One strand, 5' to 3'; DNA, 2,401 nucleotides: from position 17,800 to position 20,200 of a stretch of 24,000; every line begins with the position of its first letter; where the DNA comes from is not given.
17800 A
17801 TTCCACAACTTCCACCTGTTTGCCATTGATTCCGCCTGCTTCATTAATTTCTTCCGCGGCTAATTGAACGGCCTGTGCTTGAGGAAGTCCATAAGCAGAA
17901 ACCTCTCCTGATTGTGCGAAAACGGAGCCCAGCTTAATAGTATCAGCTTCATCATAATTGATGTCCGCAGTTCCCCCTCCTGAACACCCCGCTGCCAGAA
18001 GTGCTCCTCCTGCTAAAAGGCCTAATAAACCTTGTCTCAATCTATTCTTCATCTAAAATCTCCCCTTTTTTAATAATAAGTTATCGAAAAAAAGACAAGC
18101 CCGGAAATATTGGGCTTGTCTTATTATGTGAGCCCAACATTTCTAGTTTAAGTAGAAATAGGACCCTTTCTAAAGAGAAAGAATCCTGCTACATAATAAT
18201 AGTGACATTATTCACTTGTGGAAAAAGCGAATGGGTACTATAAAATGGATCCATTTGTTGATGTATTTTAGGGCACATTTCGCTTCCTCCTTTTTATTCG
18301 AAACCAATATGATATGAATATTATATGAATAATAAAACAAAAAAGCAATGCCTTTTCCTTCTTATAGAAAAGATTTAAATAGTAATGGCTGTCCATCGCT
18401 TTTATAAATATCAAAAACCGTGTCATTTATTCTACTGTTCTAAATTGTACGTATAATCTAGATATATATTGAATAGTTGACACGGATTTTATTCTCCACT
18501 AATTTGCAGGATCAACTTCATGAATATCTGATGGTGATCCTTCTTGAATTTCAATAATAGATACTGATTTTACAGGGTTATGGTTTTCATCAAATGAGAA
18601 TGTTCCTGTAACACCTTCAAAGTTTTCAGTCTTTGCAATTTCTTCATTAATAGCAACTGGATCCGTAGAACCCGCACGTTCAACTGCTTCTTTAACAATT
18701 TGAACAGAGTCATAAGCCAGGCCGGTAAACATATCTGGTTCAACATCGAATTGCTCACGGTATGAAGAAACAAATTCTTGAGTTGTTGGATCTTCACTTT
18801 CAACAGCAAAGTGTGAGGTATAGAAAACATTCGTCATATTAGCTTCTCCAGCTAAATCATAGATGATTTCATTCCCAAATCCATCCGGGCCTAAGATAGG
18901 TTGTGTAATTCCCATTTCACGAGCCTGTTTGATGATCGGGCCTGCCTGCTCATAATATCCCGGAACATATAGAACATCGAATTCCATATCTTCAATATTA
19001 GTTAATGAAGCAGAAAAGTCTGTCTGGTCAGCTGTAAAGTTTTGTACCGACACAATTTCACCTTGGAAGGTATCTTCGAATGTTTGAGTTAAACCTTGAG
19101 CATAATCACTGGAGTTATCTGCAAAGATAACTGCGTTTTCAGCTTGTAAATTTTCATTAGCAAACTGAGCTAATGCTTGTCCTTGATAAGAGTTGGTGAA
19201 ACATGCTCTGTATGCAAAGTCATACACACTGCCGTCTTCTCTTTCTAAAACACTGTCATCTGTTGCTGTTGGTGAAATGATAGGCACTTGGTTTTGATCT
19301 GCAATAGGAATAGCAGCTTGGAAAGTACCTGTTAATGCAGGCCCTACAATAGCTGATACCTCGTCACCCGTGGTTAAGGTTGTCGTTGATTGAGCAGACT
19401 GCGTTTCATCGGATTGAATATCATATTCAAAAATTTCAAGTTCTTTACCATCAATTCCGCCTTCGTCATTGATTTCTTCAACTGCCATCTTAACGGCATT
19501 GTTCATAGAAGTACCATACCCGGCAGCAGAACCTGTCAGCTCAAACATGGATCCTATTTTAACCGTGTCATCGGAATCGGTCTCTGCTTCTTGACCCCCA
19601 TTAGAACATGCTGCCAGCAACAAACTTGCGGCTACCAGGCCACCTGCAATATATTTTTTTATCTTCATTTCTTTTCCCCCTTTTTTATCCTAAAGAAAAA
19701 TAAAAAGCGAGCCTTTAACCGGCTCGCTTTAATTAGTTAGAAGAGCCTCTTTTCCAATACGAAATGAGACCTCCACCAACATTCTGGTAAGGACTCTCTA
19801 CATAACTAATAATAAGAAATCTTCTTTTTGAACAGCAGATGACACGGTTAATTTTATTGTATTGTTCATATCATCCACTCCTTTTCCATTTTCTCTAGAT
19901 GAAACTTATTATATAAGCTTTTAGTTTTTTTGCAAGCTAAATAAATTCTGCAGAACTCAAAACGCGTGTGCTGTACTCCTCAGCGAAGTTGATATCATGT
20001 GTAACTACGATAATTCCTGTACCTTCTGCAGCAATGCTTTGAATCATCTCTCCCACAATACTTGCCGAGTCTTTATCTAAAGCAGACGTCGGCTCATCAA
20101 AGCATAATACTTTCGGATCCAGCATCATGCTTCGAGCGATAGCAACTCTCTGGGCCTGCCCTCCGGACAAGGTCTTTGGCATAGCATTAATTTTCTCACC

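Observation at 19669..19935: Orphan livJ paralog has its own attenuator with a Leu-Leu-Leu-Val leader peptide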

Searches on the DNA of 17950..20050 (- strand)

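Call 4: search_rna_families(source=window, start=17950, end=20050, threshold=evalue, max_evalue=10)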
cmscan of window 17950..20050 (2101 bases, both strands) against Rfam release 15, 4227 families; matches with E-value up to 10: 16.
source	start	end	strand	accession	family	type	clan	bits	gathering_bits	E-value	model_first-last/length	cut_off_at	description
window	18518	18602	-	RF00532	snoMe18S-Um1356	Gene; snRNA; snoRNA; CD-box;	CL00054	29.1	50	0.12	1-86/86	no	Small nucleolar RNA Me18S-Um1356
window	18406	18489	+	RF01490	rli51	Cis-reg;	-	23.8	48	0.33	1-121/121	no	Listeria snRNA rli51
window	18087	18141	-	RF02451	ncr1241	Gene; sRNA;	-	22.6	60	0.76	1-63/63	no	Bacillus sRNA ncr1241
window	19703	19815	+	RF02527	SSRC38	Gene; sRNA;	-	21.5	80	0.62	1-166/166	no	Streptococcus sRNA SSRC38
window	18077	18147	-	RF02621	BSnc120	Gene; sRNA;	-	20.9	114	0.16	1-88/88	no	Brucella sRNA 120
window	18019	18131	+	RF00121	MicC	Gene; sRNA;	-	19.3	90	9.7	1-123/123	no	MicC RNA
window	19643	19736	+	RF01859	Phe_leader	Cis-reg; leader;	-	18.6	55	6.5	1-125/125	no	Phenylalanine leader peptide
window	19819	19900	-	RF01202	sn2991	Gene; snRNA; snoRNA; CD-box;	-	18.2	60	5.9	1-98/98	no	Small nucleolar RNA sn2991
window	18104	18310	-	RF04184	BTnc060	Gene; sRNA;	-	18.2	228.9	8.1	1-213/213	no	Bacteroides sRNA BTnc060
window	19693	19832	-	RF00558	L20_leader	Cis-reg; leader;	-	17.7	58.7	2.8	1-127/127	no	Ribosomal protein L20 leader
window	17976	18071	-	RF01964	RMST_3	Gene; lncRNA;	-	17.2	55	4.4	1-109/109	no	Rhabdomyosarcoma 2 associated transcript conserved region 3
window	18085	18172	-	RF00378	Qrr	Gene; sRNA;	-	16.5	50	9.3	1-108/108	no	Qrr RNA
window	19068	19112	+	RF03198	mir-7385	Gene; miRNA;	-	16.4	69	4.5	1-62/62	no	mir-7385 microRNA precursor family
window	18144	18268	+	RF00558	L20_leader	Cis-reg; leader;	-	16.2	58.7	6.8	1-127/127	no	Ribosomal protein L20 leader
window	19640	19743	-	RF01578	RUF1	Gene; sRNA;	-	15.3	70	8.2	1-264/264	no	Plasmodium RNA of unkown function RUF1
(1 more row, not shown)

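Call 55: search_rna_families(sources=[L001, L002, L013, L022, L023, L024, L025, L026, L027, L028, L029, L030, L031], threshold=gathering)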
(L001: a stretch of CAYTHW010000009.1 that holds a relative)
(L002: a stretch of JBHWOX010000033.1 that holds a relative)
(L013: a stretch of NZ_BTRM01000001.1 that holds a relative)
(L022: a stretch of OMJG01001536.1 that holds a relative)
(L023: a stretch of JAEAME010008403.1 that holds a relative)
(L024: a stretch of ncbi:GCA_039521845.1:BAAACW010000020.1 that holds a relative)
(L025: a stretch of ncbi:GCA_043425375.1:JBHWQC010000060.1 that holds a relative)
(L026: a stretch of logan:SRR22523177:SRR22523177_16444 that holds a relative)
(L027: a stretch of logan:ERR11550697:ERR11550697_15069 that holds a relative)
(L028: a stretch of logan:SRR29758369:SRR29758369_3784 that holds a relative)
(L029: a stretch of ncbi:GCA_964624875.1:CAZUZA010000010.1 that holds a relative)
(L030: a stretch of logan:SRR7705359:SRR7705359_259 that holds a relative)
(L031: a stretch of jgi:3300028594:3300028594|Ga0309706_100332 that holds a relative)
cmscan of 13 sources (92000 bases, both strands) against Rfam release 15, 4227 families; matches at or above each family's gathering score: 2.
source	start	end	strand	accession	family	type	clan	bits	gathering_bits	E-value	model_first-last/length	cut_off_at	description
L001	211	452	+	RF00230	T-box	Cis-reg; leader;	-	115.6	93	1.1e-24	1-219/219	no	T-box leader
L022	4436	4508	-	RF00005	tRNA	Gene; tRNA;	CL00001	61.9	29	7.7e-11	1-71/71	no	tRNA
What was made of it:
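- On Rfam amino-acid leader families (Leu_leader, Lactococcus leu/phe leader, Phe_leader and others): No hit on 13 related loci (call 55).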

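Call 58: build_rna_model(alignment_id=A2, structure=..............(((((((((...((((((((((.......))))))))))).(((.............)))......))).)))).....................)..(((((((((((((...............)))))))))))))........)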
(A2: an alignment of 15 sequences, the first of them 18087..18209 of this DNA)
Model R1 built from alignment A2 (15 sequences, 161 columns); structure: as given.
model positions 116; base pairs 32; branch points 1; effective number of sequences 2.78; information 0.59 bits per position. Calibrated on 0.2 Mb of random sequence (short: E-values are rough).
structure used (alignment columns):
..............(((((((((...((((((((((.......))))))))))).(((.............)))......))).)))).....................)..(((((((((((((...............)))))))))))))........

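Call 59: search_with_rna_model(model_id=R1, sources=[window, L001, L002, L003, L004, L005, L006, L009, L013, L014, L015, L016, L018, L019, L022, L023, L024, L025, L026, L027, L028, L029, L030, L031], max_evalue=1, make_alignment=true)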
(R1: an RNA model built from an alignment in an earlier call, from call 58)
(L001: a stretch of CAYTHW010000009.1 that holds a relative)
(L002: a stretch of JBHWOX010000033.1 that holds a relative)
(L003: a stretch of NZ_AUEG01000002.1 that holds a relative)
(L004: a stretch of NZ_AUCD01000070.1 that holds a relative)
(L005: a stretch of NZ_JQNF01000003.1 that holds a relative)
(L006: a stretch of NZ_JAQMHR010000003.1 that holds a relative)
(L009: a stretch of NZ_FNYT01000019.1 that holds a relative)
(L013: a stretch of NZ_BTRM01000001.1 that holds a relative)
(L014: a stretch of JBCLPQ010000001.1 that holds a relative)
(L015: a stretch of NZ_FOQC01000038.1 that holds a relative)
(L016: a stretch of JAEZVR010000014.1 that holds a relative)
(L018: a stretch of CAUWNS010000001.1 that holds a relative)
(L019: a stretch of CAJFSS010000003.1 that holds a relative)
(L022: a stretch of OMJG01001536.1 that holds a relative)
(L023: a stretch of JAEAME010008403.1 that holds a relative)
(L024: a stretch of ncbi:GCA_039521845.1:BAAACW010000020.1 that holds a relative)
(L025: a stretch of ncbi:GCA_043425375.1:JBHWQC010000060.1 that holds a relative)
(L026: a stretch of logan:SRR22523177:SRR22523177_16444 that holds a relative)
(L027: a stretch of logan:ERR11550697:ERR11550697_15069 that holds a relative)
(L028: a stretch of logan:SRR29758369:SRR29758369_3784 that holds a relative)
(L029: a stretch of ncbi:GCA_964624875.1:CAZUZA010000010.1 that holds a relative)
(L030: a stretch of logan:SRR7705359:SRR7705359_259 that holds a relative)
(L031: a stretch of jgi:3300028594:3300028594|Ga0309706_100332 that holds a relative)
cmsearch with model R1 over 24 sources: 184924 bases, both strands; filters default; matches with E-value up to 1: 48.
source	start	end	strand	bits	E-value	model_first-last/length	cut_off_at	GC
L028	4401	4518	+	111.3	3.1e-23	1-116/116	no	0.4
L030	3938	4056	+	107.5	2.4e-22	1-116/116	no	0.39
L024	4402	4517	+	105.8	6e-22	1-116/116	no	0.4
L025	4446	4560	+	104.2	1.5e-21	1-116/116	no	0.41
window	18087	18209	-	100.9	8.6e-21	1-116/116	no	0.34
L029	4444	4559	+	99.8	1.6e-20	1-116/116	no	0.34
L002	4411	4530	+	99.1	2.4e-20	1-116/116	no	0.38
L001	4435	4558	+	95.6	1.6e-19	1-116/116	no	0.35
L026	4335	4471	+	84.2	7.8e-17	1-116/116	no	0.29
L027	4348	4488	+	82.5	2e-16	1-116/116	no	0.31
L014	2953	3061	+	79.4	1.1e-15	1-116/116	no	0.39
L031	2788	2923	+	77.8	2.5e-15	1-116/116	no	0.27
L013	4366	4473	+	74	2e-14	1-116/116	no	0.39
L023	930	1044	-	67.3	7.9e-13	1-116/116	no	0.39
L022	3919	4049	-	63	8.1e-12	1-116/116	no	0.4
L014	1328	1448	+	51.1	5.3e-09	1-116/116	no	0.39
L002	2806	2931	+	50.2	8.4e-09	1-116/116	no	0.36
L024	2786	2926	+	48.7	1.9e-08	1-116/116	no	0.4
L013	2730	2849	+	48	2.9e-08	1-116/116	no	0.41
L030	2352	2492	+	46.2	7.5e-08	1-116/116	no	0.32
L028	2818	2952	+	46.1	7.8e-08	1-116/116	no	0.34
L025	2793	2935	+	45.8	9.2e-08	1-116/116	no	0.34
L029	2818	2957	+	41.1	1.2e-06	1-116/116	no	0.36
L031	1245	1411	+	34.6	4.1e-05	1-116/116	no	0.33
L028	4474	4551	-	34.3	4.9e-05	1-116/116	no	0.29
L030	4012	4111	-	34.1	5.6e-05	1-116/116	no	0.27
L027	2789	2956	+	33.4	7.8e-05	1-116/116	no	0.33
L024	4474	4550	-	32.5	0.00013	1-116/116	no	0.26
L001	4518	4614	-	31.8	0.00019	1-116/116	no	0.31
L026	2792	2958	+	30.9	0.00031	1-116/116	no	0.33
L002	4489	4583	-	29.9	0.00053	1-116/116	no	0.34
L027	4447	4502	-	29.8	0.00058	1-116/116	no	0.3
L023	893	969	+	29.4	0.00071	1-116/116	no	0.3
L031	2883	2969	-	27.3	0.0022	1-116/116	no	0.3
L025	4516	4595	-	26.9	0.0027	1-116/116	no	0.34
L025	2895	2997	-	26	0.0046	1-116/116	no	0.33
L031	68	158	+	25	0.0078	1-116/116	no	0.29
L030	2455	2553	-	24.4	0.011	1-116/116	no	0.3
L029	4522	4606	-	23.3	0.02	1-116/116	no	0.25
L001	2826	2942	+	22.4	0.031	1-116/116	no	0.44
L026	4430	4518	-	21.8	0.044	1-116/116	no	0.33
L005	963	1102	-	19.3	0.17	1-116/116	no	0.29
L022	4384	4436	-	19.1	0.19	1-116/116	no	0.34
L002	2893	2990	-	17.5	0.45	1-116/116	no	0.31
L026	1595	1694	+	17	0.61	1-116/116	no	0.32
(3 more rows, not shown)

Alignment A3: 48 matches aligned to the model, 255 columns, each read 5' to 3' on its own strand. Consensus structure (alignment columns), stored with it:
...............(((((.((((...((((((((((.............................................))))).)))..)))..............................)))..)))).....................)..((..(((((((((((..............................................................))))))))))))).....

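Call 60: search_with_rna_model(model_id=R1, sources=[window, L001, L002, L013, L014, L022, L023, L024, L025, L026, L027, L028, L029, L030, L031], max_evalue=0.00003, make_alignment=true)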
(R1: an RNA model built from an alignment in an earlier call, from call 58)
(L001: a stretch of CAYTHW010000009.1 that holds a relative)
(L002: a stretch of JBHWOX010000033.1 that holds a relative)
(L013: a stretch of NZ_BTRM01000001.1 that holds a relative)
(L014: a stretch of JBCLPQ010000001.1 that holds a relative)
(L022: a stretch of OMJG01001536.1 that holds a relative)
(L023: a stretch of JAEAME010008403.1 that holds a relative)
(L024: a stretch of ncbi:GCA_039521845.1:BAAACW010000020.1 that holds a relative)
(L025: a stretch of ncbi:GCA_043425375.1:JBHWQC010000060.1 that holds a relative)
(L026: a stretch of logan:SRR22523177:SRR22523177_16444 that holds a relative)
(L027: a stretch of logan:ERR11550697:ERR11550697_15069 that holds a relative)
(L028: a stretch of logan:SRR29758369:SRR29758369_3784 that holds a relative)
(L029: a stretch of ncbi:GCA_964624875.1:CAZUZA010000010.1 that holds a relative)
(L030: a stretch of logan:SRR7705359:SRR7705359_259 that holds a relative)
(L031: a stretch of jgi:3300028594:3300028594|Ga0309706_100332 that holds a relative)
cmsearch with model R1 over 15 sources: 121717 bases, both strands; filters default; matches with E-value up to 0.00003: 25.
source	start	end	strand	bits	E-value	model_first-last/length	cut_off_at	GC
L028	4401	4518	+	111.3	2.1e-23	1-116/116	no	0.4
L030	3938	4056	+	107.5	1.6e-22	1-116/116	no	0.39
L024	4402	4517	+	105.8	3.9e-22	1-116/116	no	0.4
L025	4446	4560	+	104.2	9.6e-22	1-116/116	no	0.41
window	18087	18209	-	100.9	5.7e-21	1-116/116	no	0.34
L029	4444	4559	+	99.8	1e-20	1-116/116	no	0.34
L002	4411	4530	+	99.1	1.6e-20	1-116/116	no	0.38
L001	4435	4558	+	95.6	1e-19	1-116/116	no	0.35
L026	4335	4471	+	84.2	5.2e-17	1-116/116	no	0.29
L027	4348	4488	+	82.5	1.3e-16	1-116/116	no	0.31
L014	2953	3061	+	79.4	7e-16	1-116/116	no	0.39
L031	2788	2923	+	77.8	1.7e-15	1-116/116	no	0.27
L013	4366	4473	+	74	1.3e-14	1-116/116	no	0.39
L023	930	1044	-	67.3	5.2e-13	1-116/116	no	0.39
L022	3919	4049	-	63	5.3e-12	1-116/116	no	0.4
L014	1328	1448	+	51.1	3.5e-09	1-116/116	no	0.39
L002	2806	2931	+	50.2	5.5e-09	1-116/116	no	0.36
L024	2786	2926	+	48.7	1.3e-08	1-116/116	no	0.4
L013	2730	2849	+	48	1.9e-08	1-116/116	no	0.41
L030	2352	2492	+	46.2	5e-08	1-116/116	no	0.32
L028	2818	2952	+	46.1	5.1e-08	1-116/116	no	0.34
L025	2793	2935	+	45.8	6.1e-08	1-116/116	no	0.34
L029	2818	2957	+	41.1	7.9e-07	1-116/116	no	0.36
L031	1245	1411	+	34.6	2.7e-05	1-116/116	no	0.33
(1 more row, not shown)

Alignment A4: 25 matches aligned to the model, 206 columns, each read 5' to 3' on its own strand. Consensus structure (alignment columns), stored with it:
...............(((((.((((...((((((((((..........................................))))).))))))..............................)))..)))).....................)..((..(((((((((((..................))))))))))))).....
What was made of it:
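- On liv leader RNA family defined in this session (models R1, R2): R1, built from 15 Ile-type or mixed leaders, scores window 19699-19819(-) at 35.1 bits, E about 2-3e-5 (calls 59, 60).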

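Call 63: build_rna_model(alignment_id=A1, structure=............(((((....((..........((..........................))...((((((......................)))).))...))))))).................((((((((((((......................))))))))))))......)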
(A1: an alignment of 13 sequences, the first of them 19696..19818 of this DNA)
Model R2 built from alignment A1 (13 sequences, 180 columns); structure: as given.
model positions 133; base pairs 27; branch points 2; effective number of sequences 3.15; information 0.59 bits per position. Calibrated on 0.2 Mb of random sequence (short: E-values are rough).
structure used (alignment columns):
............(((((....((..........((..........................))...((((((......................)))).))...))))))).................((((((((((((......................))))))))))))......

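Call 64: search_with_rna_model(model_id=R2, sources=[window, L001, L002, L003, L004, L005, L006, L013, L014, L022, L023, L024, L025, L026, L027, L028, L029, L030, L031], max_evalue=0.01, make_alignment=false)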
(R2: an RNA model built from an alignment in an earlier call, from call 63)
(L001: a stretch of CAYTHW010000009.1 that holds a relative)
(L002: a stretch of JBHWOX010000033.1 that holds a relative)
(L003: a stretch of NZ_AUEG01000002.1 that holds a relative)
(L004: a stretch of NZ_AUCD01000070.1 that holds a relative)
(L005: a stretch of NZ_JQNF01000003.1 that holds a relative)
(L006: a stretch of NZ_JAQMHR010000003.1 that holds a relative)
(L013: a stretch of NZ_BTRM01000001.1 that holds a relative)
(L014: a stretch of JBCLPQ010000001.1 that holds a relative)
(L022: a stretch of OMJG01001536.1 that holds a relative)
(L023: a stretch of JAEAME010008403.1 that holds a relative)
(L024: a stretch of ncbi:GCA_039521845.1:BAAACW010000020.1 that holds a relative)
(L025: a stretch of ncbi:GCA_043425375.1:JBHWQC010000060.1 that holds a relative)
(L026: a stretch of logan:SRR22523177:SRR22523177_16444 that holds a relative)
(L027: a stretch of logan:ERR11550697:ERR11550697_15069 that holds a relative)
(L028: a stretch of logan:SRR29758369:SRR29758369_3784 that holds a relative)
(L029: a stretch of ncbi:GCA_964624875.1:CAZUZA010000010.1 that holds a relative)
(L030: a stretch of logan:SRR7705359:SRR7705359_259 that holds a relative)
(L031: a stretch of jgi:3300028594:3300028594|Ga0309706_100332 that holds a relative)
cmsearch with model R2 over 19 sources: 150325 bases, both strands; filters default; matches with E-value up to 0.01: 30.
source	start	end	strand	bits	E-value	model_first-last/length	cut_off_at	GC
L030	2356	2492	+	128.4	2.3e-22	1-133/133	no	0.33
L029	2822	2956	+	114.8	1e-19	1-133/133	no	0.37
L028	2822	2952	+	113.9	1.5e-19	1-133/133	no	0.35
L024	2790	2924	+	113.4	1.9e-19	1-133/133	no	0.42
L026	2796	2958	+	106.8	3.7e-18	1-133/133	no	0.34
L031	1249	1411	+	106.3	4.5e-18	1-133/133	no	0.34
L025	2797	2935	+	105.6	6.3e-18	1-133/133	no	0.35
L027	2793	2956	+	104.1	1.2e-17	1-133/133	no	0.34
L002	2807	2932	+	98.5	1.5e-16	1-133/133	no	0.35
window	19699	19818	-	90.6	5e-15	1-133/133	no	0.38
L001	2824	2942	+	76.2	3.2e-12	1-133/133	no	0.45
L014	1332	1449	+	72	2e-11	1-133/133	no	0.41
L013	2734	2851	+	69.4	6.6e-11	1-133/133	no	0.42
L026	4339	4471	+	54.8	4.5e-08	1-133/133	no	0.29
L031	2792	2923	+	48.2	8.7e-07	1-133/133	no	0.27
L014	2957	3061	+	45.9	2.4e-06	1-133/133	no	0.4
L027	4352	4486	+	43.1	8.4e-06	1-133/133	no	0.3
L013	4370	4473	+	41.1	2e-05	1-133/133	no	0.4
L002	4415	4530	+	40.3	2.9e-05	1-133/133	no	0.38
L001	4439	4558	+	39.9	3.6e-05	1-133/133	no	0.35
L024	4406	4517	+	37.7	9.5e-05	1-133/133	no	0.39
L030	3942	4056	+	36.3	0.00018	1-133/133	no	0.39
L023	930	1019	-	33.7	0.00057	1-133/133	no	0.39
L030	2455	2530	-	32.3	0.001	1-133/133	no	0.32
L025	4450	4560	+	31.7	0.0014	1-133/133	no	0.41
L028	4402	4518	+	31.6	0.0014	1-133/133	no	0.4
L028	2803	2915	-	31.3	0.0017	1-133/133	no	0.29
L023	897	969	+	30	0.0029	1-133/133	no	0.29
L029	2782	2917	-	28.4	0.006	1-133/133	no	0.29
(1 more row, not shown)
